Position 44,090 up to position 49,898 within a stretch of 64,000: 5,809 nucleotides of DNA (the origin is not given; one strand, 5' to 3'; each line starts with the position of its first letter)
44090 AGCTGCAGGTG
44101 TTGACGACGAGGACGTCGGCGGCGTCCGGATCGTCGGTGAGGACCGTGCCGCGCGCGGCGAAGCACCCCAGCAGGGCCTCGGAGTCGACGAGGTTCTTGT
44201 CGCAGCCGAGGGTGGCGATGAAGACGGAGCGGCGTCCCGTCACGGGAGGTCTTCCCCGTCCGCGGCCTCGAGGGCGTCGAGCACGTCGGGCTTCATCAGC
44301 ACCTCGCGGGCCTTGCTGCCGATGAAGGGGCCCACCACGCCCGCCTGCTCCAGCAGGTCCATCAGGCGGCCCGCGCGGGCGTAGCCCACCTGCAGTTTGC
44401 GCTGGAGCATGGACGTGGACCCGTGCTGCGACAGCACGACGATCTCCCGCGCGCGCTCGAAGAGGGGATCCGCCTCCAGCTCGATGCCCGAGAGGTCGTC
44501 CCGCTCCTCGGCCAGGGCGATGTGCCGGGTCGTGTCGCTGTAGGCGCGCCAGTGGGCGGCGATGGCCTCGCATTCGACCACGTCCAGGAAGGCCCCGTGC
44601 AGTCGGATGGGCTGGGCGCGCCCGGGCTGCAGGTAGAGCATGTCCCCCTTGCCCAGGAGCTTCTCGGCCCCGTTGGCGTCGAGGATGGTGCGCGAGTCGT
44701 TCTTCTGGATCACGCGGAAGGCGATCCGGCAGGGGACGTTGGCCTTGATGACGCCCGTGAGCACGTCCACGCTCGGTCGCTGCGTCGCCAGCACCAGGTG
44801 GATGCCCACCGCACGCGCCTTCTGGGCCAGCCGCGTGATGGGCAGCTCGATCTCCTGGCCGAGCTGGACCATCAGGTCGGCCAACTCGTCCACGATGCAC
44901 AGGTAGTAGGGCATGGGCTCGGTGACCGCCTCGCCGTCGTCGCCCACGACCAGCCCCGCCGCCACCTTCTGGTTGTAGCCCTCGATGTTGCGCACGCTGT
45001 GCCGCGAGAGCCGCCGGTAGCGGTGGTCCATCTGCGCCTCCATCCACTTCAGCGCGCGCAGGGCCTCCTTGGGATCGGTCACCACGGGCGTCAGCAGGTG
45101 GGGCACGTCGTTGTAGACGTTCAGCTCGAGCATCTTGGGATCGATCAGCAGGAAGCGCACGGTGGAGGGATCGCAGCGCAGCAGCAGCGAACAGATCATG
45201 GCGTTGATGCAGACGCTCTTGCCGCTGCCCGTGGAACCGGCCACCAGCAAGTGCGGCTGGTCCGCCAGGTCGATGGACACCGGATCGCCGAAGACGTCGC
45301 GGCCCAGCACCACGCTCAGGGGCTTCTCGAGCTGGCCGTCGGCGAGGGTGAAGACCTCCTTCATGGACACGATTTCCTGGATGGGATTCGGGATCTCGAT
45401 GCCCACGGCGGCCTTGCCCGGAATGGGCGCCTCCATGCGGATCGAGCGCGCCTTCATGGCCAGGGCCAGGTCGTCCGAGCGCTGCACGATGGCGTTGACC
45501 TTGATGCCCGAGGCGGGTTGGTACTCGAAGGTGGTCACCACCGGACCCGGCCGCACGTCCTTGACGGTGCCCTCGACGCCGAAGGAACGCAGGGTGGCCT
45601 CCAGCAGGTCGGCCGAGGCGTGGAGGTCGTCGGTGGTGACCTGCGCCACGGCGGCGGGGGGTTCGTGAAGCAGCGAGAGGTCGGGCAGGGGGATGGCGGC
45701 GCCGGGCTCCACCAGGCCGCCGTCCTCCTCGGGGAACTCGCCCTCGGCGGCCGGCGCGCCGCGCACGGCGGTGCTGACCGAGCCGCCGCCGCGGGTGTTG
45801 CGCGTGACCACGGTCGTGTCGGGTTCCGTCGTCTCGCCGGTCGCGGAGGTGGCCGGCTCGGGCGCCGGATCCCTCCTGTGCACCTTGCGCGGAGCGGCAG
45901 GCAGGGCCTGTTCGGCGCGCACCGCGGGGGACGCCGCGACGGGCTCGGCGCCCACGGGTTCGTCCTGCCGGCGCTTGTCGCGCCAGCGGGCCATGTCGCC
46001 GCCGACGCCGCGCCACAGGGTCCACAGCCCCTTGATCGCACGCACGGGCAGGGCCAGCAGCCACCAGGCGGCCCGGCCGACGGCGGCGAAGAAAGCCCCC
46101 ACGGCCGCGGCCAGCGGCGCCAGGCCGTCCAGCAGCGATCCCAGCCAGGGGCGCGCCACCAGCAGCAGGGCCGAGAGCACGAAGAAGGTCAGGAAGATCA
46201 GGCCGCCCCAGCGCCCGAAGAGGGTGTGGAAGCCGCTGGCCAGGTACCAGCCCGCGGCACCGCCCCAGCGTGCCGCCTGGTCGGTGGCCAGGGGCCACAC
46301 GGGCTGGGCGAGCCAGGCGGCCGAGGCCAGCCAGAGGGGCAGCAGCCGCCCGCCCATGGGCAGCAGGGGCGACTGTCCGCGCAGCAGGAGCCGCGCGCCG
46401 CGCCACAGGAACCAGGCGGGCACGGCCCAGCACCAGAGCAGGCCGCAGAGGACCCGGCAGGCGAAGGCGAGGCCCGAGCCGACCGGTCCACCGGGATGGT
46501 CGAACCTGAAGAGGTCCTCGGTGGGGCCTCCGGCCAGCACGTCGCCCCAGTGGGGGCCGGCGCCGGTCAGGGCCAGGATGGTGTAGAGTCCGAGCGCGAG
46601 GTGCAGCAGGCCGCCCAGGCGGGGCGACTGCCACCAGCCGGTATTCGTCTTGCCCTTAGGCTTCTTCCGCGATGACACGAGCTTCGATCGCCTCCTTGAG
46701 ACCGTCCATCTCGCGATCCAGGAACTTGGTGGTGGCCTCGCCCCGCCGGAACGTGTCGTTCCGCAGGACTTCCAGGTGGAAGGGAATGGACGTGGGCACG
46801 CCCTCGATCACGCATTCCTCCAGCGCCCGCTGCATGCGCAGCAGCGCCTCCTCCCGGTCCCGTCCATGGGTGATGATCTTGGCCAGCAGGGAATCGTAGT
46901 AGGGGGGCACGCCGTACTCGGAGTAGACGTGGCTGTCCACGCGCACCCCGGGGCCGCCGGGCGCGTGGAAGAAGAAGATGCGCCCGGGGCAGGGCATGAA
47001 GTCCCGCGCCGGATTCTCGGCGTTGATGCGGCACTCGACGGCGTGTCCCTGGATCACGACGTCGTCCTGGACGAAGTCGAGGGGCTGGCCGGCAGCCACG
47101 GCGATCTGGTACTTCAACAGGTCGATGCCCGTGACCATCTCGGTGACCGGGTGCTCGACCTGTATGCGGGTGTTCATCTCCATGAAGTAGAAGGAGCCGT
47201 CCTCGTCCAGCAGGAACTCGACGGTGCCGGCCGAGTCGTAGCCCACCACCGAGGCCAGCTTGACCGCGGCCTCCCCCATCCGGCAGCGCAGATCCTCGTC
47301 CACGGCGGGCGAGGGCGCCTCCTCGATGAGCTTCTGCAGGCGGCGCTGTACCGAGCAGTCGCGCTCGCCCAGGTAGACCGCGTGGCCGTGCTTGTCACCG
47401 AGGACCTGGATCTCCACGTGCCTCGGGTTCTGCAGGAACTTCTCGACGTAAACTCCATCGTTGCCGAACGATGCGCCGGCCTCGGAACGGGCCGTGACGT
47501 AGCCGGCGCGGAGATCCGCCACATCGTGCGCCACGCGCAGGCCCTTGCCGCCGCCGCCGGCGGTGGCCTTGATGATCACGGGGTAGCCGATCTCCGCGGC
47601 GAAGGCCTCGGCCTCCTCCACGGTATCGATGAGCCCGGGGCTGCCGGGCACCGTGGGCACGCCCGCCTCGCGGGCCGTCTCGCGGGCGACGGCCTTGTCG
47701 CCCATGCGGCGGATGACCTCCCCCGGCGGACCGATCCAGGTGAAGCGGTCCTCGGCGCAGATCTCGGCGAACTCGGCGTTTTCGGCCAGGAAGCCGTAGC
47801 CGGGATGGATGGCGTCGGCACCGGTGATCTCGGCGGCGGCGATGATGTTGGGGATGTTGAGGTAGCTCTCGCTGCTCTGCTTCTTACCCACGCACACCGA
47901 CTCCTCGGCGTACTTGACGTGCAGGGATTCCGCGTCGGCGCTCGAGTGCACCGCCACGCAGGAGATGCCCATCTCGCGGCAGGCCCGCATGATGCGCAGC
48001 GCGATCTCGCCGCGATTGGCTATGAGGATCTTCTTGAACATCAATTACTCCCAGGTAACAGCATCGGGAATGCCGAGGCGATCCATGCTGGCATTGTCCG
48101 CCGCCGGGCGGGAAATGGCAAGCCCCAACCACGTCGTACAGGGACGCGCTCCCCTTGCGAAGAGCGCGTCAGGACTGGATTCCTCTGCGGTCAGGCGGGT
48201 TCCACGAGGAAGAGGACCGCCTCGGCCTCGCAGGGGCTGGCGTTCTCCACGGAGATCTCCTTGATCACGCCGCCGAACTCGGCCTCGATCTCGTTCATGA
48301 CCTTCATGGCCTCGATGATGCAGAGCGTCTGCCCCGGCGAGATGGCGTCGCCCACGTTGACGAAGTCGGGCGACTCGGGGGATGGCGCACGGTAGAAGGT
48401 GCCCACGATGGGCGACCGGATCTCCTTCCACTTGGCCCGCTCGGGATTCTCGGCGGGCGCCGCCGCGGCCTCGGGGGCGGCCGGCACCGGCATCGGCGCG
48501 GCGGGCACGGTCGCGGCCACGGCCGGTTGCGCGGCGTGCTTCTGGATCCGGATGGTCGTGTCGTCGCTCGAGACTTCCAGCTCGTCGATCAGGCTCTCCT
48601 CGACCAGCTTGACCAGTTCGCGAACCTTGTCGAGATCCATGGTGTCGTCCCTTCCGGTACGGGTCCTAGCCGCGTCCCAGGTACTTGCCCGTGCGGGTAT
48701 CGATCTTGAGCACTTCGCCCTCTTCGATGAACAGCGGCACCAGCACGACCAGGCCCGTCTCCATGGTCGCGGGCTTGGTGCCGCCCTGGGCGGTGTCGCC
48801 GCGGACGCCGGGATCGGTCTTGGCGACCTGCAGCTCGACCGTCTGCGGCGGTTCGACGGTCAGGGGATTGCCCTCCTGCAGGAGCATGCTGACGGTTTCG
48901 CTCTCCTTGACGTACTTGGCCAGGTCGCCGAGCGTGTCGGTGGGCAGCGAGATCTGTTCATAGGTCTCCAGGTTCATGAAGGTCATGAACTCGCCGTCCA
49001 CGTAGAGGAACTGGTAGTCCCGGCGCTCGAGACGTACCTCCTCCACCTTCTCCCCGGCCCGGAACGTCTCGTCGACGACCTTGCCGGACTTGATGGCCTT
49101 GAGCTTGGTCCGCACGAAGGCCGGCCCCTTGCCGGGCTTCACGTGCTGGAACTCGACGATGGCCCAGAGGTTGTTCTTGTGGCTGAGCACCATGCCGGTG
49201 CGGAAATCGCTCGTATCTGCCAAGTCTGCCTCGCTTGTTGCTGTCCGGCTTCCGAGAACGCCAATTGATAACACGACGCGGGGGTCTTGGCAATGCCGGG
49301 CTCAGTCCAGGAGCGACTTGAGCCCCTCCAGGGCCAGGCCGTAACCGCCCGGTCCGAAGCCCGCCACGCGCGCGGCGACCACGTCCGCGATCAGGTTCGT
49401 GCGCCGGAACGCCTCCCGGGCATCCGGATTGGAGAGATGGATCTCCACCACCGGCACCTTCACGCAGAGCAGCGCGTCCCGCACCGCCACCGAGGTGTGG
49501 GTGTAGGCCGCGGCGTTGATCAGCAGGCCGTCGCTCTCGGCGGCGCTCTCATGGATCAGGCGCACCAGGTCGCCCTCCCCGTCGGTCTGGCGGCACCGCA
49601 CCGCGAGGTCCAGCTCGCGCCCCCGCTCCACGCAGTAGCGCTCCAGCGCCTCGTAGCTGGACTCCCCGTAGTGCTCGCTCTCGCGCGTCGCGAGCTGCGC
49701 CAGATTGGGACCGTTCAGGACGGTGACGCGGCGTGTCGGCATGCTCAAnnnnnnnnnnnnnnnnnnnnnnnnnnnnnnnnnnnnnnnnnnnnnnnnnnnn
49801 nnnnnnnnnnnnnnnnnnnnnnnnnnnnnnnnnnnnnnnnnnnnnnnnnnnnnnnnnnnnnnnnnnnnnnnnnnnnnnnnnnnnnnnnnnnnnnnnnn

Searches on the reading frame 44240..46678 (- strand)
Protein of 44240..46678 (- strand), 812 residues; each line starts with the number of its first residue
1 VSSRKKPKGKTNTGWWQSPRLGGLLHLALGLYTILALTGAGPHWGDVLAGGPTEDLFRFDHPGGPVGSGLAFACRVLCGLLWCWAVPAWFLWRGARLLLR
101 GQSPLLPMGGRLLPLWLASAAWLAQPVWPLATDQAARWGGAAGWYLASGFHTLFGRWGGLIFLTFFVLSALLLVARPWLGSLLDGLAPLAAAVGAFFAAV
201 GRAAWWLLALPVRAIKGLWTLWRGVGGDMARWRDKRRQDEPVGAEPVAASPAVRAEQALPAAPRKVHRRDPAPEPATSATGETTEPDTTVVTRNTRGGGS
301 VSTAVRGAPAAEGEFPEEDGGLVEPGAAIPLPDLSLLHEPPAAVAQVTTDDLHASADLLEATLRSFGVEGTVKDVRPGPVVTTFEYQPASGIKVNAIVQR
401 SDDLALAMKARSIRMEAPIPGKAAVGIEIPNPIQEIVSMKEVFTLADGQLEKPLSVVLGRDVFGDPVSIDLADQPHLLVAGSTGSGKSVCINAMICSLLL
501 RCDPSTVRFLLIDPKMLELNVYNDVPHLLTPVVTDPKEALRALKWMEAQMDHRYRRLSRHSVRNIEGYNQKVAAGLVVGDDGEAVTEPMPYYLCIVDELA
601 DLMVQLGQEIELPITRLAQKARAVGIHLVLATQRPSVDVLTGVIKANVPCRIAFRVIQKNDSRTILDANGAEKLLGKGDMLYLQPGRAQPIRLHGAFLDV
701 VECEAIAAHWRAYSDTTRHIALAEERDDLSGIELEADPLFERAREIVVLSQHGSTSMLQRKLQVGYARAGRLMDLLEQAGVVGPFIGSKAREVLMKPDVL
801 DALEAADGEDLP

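Call 41: search_protein_families(library=pfam, proteins=[window:44240-46678:-], max_evalue=0.00001)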
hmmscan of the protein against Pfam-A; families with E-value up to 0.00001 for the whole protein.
window:44240-46678:- (812 aa): 3 families
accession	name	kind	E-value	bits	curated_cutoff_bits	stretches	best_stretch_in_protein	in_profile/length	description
PF01580.24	FtsK_SpoIIIE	-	1.9e-61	207.7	24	1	452-637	16-221/221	FtsK/SpoIIIE family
PF17854.6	FtsK_alpha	-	1.4e-32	112.4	22.9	1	331-431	1-101/101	FtsK alpha domain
PF09397.16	FtsK_gamma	-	5e-25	87.4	30.6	1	735-795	2-62/63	Ftsk gamma domain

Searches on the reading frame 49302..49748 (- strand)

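Call 42: search_protein_families(library=pfam, proteins=[window:49302-49748:-], max_evalue=0.00001)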
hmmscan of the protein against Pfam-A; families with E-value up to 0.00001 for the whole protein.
window:49302-49748:- (148 aa): 1 family
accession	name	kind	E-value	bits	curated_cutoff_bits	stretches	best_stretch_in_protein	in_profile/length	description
PF01220.24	DHquinase_II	-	1.1e-46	158.5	23.3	1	8-143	2-137/138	Dehydroquinase class II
